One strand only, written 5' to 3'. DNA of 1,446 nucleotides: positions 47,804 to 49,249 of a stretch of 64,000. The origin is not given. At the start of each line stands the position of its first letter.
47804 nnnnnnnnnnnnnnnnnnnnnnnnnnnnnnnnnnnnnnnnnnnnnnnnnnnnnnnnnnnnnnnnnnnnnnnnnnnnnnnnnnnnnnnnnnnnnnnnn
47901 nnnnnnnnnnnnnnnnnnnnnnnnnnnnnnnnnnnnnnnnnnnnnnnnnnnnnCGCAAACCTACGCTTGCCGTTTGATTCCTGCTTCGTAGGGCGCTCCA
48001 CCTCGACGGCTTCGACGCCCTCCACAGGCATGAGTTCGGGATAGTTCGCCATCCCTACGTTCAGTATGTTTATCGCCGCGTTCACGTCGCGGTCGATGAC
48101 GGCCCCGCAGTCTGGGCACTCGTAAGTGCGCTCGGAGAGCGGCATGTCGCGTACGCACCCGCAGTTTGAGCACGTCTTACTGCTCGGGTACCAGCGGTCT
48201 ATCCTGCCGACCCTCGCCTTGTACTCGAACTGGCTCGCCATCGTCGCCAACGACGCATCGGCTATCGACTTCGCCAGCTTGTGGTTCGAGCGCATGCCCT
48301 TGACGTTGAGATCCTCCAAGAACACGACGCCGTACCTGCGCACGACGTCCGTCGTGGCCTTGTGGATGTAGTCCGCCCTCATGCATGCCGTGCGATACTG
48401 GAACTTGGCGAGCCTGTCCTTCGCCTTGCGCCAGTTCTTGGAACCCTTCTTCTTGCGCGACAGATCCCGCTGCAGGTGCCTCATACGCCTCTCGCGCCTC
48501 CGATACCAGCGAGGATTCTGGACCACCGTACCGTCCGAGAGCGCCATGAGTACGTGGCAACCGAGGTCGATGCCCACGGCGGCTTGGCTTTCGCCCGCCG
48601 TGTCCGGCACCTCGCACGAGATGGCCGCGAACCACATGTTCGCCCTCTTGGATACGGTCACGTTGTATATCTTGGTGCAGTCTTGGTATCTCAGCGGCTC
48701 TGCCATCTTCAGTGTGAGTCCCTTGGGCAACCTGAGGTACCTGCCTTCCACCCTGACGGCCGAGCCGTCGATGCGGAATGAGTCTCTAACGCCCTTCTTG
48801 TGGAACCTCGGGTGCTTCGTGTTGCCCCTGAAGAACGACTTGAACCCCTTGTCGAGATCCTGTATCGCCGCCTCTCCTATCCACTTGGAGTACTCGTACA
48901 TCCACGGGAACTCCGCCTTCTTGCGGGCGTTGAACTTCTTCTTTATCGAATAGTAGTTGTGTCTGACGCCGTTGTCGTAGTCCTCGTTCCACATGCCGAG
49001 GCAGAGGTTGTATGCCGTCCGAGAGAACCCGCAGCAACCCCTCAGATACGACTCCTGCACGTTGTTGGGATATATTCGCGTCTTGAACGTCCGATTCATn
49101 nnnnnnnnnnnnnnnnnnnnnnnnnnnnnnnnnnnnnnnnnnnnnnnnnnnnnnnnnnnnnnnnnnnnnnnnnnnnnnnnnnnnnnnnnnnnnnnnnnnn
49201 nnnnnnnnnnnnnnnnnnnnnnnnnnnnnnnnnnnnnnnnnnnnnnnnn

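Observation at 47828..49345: Solo TnpB element on the minus strand at the junction of the two convergent arms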

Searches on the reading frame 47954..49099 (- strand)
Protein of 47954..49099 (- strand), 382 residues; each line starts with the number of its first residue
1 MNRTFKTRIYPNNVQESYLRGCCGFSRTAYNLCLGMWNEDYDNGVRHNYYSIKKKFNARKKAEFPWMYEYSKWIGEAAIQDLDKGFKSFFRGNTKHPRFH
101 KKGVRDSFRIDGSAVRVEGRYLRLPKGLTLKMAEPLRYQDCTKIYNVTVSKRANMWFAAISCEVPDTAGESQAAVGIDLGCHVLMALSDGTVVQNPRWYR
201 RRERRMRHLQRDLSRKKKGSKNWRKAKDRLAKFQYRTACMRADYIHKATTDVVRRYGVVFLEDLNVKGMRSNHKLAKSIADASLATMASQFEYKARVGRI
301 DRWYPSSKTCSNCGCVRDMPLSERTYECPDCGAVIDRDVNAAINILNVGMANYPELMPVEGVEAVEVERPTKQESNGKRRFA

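Call 5: search_protein_families(library=pfam, proteins=[window:47954-49099:-], max_evalue=0.1)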
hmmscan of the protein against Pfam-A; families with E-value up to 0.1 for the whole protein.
window:47954-49099:- (382 aa): 6 families
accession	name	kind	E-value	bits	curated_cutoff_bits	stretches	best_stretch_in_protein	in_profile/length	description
PF01385.25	OrfB_IS605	-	1.1e-24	87.4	30.5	1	162-271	4-118/120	Probable transposase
PF07282.18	Cas12f1-like_TNB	-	4.9e-18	65.5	26.3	1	292-345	14-60/60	Cas12f1-like, TNB domain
PF12323.14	HTH_OrfB_IS605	-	1.4e-10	41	21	1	1-43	1-44/47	Helix-turn-helix domain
PF13248.11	Zn_ribbon_3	-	0.0093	15.8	27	1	325-340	2-17/26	zinc-ribbon domain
PF07993.18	NAD_binding_4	-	0.011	15.4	20.1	0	52-83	161-192/258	Male sterility protein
PF12760.12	Zn_ribbon_IS1595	-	0.037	14.4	25.4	1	305-333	16-45/46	Transposase zinc-ribbon domain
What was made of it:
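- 47951..49099 (-): tnpB, 382 aa, RNA-guided RuvC nuclease of the OMEGA class. Three TnpB Pfam domains (call 5).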

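Call 11: find_related_loci(query=window:47954-49099:-, collection=viral_contigs, flank=3000)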
Query window:47954-49099:- (382 aa) in viral_contigs; peptide patterns used: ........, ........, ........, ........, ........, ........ (x = any residue, [..] = any of these).
20 stretches matched a pattern; 9 encode a relative of the query (tblastn E <= 1e-3); 9 distinct loci.
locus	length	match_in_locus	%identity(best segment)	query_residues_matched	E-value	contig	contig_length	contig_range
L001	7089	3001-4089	58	1-360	1e-142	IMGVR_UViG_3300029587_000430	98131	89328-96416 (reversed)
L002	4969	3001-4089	58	1-360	5e-142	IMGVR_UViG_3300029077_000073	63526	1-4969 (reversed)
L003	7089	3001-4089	57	1-360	3e-140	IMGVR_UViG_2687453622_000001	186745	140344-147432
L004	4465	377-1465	31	1-350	5e-51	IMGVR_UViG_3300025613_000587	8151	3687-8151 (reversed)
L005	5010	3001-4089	30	1-350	8e-49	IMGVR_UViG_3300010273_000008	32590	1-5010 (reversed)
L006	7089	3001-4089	58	1-360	2e-141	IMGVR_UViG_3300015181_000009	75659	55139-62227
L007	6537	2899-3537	31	146-351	4e-29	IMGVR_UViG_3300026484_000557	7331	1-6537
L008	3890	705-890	73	321-382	1e-23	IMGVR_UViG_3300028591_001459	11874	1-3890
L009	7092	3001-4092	56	1-361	6e-135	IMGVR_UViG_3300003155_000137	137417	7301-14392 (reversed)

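Call 13: find_encoding_contigs(protein=window:47954-49099:-, flank=6000, max_places=8)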
Protein window:47954-49099:- (382 aa): 2 contigs read that carry it; 1 place shown.
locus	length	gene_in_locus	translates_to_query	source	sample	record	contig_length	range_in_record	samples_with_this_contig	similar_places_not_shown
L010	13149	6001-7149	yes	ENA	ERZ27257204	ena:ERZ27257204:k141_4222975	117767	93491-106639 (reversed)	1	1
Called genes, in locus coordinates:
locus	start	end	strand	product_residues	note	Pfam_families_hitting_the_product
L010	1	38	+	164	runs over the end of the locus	-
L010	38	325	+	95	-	-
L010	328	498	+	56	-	-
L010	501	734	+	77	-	-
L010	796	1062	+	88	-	-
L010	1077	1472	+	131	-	-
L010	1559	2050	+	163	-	-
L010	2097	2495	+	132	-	-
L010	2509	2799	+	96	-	-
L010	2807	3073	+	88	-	-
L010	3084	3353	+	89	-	PF13560:HTH_31, PF12844:HTH_19, PF01381:HTH_3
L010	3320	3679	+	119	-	PF04365:BrnT_toxin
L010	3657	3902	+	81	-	-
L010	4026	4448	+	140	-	-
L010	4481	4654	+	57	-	-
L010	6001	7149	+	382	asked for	PF12323:HTH_OrfB_IS605, PF01385:OrfB_IS605, PF07282:Cas12f1-like_TNB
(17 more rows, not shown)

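Call 20: find_related_loci(query=window:47954-49099:-, collection=metagenome_contigs, flank=2500)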
Query window:47954-49099:- (382 aa) in metagenome_contigs; peptide patterns used: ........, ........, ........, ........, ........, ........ (x = any residue, [..] = any of these).
274 stretches matched a pattern; 126 encode a relative of the query (tblastn E <= 1e-3); the best 80 are kept; 80 distinct loci.
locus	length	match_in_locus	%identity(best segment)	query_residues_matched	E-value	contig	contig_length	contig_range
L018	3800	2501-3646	88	1-382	0e+0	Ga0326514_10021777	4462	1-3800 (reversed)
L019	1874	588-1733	82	1-382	0e+0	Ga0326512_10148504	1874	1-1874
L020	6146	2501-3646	78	1-382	0e+0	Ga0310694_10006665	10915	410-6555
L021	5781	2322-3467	76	1-382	0e+0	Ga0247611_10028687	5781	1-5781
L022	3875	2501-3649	75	1-382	0e+0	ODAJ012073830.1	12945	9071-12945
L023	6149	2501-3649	75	1-382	0e+0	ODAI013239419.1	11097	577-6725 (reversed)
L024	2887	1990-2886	73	1-299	5e-168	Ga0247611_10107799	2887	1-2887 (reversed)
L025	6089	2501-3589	58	1-360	3e-141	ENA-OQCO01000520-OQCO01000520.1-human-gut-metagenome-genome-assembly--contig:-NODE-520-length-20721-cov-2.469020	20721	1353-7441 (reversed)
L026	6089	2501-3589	58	1-360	5e-141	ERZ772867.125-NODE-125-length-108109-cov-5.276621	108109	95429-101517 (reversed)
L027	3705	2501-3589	57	1-360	2e-140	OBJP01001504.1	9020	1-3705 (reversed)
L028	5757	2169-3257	57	1-360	5e-139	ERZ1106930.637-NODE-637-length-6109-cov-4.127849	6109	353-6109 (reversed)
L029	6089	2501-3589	57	1-360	6e-139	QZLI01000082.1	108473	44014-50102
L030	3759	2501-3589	57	1-360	5e-140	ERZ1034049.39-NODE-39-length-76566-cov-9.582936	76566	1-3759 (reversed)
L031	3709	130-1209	57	4-360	5e-139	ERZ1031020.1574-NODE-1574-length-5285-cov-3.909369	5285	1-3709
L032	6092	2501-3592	56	1-361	3e-134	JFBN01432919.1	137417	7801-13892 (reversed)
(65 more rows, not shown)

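Call 21: find_related_loci(query=window:47954-49099:-, collection=genome_contigs, flank=2500)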
Query window:47954-49099:- (382 aa) in genome_contigs; peptide patterns used: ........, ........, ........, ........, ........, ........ (x = any residue, [..] = any of these).
86 stretches matched a pattern; 57 encode a relative of the query (tblastn E <= 1e-3); 57 distinct loci.
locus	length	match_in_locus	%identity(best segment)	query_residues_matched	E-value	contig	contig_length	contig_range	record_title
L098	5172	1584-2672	58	1-360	1e-141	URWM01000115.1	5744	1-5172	uncultured Collinsella sp. isolate UMGS1420 genome assembly, contig: NODE_2421_length_5744_cov_4.188434, whole genome sh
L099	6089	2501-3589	58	1-360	9e-141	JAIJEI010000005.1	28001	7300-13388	MAG: Bifidobacterium sp. isolate Map_4_007 contig_100_75, whole genome shotgun sequence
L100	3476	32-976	40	52-350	2e-63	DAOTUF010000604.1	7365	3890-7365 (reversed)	MAG TPA_asm: Chloroflexaceae bacterium isolate F17_46 k129_1931835, whole genome shotgun sequence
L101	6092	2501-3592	33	4-351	6e-58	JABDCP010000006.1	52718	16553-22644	MAG: Candidatus Dependentiae bacterium isolate BWMinHeated_Nextera77_MAG3 3300020828.a:Ga0207145_1006, whole genome shot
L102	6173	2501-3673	33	5-378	6e-51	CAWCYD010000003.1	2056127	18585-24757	MAG: uncultured archaeon isolate MFD09222.bin.2.165 genome assembly, contig: contig_77750, whole genome shotgun sequence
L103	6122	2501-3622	33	3-350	8e-51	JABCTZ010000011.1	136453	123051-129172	MAG: Candidatus Heimdallarchaeota archaeon isolate HM7_B34 k127_188953, whole genome shotgun sequence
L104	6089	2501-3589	30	1-350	1e-48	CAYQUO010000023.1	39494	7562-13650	MAG TPA_asm: uncultured Anaerolineaceae bacterium isolate binchicken_co74_278 genome assembly, contig: NODE_1844_length_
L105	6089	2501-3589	31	1-350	5e-47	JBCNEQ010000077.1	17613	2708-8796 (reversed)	Bhargavaea massiliensis strain NRS-1537 NRS_1537_contig_0000077, whole genome shotgun sequence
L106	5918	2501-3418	31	57-350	4e-44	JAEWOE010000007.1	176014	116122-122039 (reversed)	MAG: Bacillota bacterium isolate OH_SBlB_51 k127_1683707, whole genome shotgun sequence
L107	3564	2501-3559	31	4-342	1e-43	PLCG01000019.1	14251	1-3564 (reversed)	MAG: Thaumarchaeota archaeon isolate palsa_1368 73.20111000_P3M.136_contig_50459, whole genome shotgun sequence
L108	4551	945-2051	30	3-358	9e-44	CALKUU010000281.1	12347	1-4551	MAG: uncultured Xenococcaceae cyanobacterium isolate R4_Bin_Bin_117_1 genome assembly, contig: c_000000329199, whole gen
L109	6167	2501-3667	32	1-362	2e-42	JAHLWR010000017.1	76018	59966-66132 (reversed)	MAG: Candidatus Heimdallarchaeota archaeon isolate 18H4_34 NODE_112_length_76018_cov_44.909680, whole genome shotgun seq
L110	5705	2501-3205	38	143-356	2e-39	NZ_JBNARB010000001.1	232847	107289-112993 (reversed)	MAG: Thermovenabulum sp. isolate Kamch4316-2DMB-04 bin21.fa-1, whole genome shotgun sequence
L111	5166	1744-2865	31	3-350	7e-39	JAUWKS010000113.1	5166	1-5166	MAG: Candidatus Heimdallarchaeota archaeon isolate CSMAG_2352 CSMAG_2352_k127_2820637_length_5166_cov_18.1492, whole gen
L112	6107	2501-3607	31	1-360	2e-38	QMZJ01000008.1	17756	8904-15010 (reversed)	MAG: Candidatus Altiarchaeales archaeon isolate B52_G2 B52_Guay2_scaffold_00461, whole genome shotgun sequence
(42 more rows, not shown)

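Call 37: search_protein_families(library=pfam, proteins=[L018:1905-2501:+, L021:4353-5129:+, L021:3484-4338:+, L021:5249-5770:-], max_evalue=0.01)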
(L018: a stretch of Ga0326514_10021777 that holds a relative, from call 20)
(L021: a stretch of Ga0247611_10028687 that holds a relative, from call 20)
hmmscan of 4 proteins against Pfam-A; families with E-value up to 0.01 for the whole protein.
L018:1905-2501:+ (199 aa): 4 families
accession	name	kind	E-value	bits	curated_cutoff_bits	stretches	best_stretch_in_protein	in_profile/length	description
PF00239.26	Resolvase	-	9.5e-19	68.4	23.3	1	61-186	1-131/145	Resolvase, N terminal domain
PF00376.29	MerR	-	6.1e-12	45.6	28.2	1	6-41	2-38/38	MerR family regulatory protein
PF13411.12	MerR_1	-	1.2e-09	38.5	21.6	1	6-53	3-50/69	MerR HTH family regulatory protein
PF12728.13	HTH_17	-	0.0074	17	27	0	10-42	8-39/51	Helix-turn-helix domain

L021:4353-5129:+ (259 aa): 1 family
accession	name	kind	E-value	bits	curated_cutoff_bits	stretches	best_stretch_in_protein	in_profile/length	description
PF10127.15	RlaP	-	2.6e-75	253.8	23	1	9-254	5-248/249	RNA repair pathway DNA polymerase beta family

L021:3484-4338:+ (285 aa): 0 families

L021:5249-5770:- (174 aa): 0 families
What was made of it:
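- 49096..49120 (-): Relic of the 3' end of an IS607-type serine-recombinase tnpA, fused in frame to the rlaP fragment. It includes the stop TGA, which overlaps the tnpB ATG. The L018 ORF is MerR-HTH plus Resolvase (call 37).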

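Call 62: search_solved_structures(query=window:47954-49099:-, max_evalue=0.001, show_alignments=2)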
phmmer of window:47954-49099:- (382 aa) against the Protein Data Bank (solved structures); distinct sequences matched with E-value up to 0.001: 11.
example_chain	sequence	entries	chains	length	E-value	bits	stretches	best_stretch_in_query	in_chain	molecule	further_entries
9yyg_A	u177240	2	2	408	1.7e-57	198.3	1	3-347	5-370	AI-designed RNA-guided nuclease | AI-generated RNA-guided nuclease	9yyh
8bf8_A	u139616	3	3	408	2.2e-51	178.2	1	2-347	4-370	RNA-guided DNA endonuclease TnpB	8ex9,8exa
8h1j_A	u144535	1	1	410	2.3e-51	178.2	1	2-347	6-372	RNA-guided DNA endonuclease TnpB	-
8iaz_A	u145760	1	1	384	1.3e-35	126.4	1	3-346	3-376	Transposase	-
9j09_A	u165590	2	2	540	1.9e-28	102.7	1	142-361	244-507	Transposase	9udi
9jfq_A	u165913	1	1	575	2.7e-23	85.8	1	223-370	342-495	LaTranC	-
9jfo_A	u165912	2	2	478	9e-23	84.1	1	223-349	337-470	LaTranC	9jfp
9b0l_P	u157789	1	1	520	1.2e-13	54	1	217-351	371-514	TnpB-like protein L79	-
8hr5_A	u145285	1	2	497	8.3e-06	28.2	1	201-346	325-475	Transposase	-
23vu_A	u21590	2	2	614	2.5e-05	26.6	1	306-355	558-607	UnCas12m4a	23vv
9nzp_A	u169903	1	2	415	0.00071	21.8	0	201-346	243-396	IS200/IS605 family element transposase accessory protein TnpB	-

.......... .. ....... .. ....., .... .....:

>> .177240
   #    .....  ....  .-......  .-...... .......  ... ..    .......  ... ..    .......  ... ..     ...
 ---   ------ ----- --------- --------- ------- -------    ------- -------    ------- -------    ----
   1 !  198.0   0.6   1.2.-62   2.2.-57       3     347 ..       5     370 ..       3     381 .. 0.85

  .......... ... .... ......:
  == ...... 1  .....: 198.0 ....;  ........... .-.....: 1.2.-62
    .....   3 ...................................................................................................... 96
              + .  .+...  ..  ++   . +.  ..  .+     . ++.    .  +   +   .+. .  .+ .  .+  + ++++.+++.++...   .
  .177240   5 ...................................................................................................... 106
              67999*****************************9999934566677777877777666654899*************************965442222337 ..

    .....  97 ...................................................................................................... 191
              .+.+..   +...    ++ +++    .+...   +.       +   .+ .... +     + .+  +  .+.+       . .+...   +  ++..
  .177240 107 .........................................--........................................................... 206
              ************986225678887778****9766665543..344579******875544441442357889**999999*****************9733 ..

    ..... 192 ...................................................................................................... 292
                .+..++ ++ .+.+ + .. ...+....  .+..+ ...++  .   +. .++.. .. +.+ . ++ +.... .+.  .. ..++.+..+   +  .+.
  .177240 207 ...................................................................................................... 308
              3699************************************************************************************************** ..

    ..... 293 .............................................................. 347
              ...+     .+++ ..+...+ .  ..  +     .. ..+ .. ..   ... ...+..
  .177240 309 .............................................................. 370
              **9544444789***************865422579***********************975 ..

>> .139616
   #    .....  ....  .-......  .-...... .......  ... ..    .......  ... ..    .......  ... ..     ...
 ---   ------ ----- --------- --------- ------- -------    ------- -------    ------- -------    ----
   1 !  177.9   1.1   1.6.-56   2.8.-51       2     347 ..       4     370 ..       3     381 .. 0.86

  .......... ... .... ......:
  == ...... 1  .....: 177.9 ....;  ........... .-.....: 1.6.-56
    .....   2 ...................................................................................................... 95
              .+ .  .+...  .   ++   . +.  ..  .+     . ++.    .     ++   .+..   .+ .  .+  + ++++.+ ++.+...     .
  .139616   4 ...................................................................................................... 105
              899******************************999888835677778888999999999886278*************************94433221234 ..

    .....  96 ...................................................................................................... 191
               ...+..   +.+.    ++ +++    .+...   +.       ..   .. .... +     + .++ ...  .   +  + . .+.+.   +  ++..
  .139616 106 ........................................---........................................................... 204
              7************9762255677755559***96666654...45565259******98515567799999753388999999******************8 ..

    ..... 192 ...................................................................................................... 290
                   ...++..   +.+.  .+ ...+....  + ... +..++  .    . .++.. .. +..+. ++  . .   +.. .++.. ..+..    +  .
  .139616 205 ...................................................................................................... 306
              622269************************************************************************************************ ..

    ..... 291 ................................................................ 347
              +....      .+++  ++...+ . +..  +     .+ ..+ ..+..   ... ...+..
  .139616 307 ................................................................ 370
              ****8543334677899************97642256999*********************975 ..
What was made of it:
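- On TnpB (OMEGA RNA-guided nuclease): Alignment to ISDra2 TnpB shows GIDLG, FLEDLN and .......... aligned with the catalytic positions, and CSNCG...CPDCG present (call 62).
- On TldR-type nuclease-dead TnpB derivatives: The triad is intact and the length is a full 382 aa (call 62).
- Checked: Alignment to ISDra2 TnpB (8bf8/8exa, E 2e-51) conserves the RuvC D/E/D positions (GIDLG, FLEDLN, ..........) and the CxxC...CxxC zinc finger (call 62).
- The ORF is intact with all catalytic residues (call 62). The TnpB Pfam names and the closest solved structure (ISDra2) are from IS605-type elements (calls 5, 62). The RuvC D-E-D triad and the zinc finger are intact and the length is that of a normal TnpB (call 62).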

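Call 77: search_protein_families(library=phrogs, proteins=[window:47954-49099:-], max_evalue=0.001)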
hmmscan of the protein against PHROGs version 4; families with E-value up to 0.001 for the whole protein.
window:47954-49099:- (382 aa): 5 families
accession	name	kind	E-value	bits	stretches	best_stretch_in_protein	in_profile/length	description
phrog_506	-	integration and excision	3.4e-109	366.6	1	1-365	6-380/403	transposase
phrog_12300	-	integration and excision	1e-55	190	1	142-351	28-243/286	transposase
phrog_13964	-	integration and excision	8.4e-45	154.2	1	1-233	1-236/237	transposase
phrog_17087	-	unknown function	1.2e-24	88.1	1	225-351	2-134/141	-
phrog_25073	-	unknown function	6.5e-09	36.8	1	4-107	6-111/114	-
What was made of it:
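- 47951..49099 (-): PHROG 506, E 3e-109 (call 77).
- TnpB identity and intact catalytic motifs: calls 5, 62, 77.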
